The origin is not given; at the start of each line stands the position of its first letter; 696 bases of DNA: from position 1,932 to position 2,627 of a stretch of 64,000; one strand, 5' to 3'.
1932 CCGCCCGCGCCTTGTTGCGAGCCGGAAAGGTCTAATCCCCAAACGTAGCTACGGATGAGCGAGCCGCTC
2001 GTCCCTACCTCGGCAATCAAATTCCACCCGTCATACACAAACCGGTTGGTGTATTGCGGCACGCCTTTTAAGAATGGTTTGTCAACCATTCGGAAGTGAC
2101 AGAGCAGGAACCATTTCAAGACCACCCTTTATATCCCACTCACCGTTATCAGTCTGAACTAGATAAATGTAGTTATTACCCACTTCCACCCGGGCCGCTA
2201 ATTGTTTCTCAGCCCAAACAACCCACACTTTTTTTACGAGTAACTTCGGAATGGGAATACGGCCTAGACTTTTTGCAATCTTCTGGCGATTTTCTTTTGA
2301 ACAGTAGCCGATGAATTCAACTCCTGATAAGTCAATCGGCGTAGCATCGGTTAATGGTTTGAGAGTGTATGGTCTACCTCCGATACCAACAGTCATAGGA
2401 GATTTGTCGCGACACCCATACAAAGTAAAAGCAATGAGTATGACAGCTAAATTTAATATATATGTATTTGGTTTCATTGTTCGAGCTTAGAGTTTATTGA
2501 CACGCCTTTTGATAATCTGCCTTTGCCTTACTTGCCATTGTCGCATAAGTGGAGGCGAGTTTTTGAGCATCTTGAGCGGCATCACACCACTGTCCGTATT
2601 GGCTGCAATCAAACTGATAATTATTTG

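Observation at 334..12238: Conserved ~30-nt junction element present four times at cassette boundaries, including a terminal copy with no Rhs behind it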

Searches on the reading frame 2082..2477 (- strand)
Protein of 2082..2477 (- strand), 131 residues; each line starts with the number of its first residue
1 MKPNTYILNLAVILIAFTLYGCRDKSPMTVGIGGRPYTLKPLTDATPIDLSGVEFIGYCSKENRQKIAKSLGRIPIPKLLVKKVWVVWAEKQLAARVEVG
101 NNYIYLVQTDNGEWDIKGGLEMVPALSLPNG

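Call 39: find_encoding_contigs(protein=window:2082-2477:-, flank=8000, max_places=10)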
Protein window:2082-2477:- (131 aa): 22 contigs read that carry it; 4 places shown.
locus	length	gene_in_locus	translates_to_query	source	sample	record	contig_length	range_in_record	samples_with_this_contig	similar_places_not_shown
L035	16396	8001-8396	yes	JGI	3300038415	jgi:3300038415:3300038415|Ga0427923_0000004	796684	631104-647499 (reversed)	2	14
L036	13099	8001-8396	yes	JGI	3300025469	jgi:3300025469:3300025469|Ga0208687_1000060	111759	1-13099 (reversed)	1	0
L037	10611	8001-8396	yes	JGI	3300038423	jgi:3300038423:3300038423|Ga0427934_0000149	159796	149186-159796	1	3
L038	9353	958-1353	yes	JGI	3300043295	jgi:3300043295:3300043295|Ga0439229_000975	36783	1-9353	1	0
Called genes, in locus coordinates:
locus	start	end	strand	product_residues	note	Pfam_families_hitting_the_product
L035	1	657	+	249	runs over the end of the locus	-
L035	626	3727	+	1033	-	PF05593:RHS_repeat (faint)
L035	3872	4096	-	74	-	-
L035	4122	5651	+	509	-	-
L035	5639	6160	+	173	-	-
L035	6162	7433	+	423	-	PF05593:RHS_repeat (faint), PF25023:TEN_YD-shell (faint)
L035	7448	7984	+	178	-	-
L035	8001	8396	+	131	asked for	-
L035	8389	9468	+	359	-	-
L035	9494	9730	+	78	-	-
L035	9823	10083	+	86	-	-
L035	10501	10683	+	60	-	-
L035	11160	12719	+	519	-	PF22244:GCE_fung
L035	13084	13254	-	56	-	-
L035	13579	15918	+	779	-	PF12710:HAD (faint), PF20154:LNT_N, PF00795:CN_hydrolase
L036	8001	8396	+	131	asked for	-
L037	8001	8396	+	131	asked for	-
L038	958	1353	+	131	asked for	-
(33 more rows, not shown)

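Call 46: find_homologous_proteins(query=window:2082-2477:-)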
Query window:2082-2477:- (131 aa): 1 proteins with E <= 0.001 among 5 candidates.
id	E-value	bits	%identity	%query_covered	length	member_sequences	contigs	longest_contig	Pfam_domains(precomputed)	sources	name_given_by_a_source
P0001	6.4e-63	228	100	79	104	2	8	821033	-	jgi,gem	-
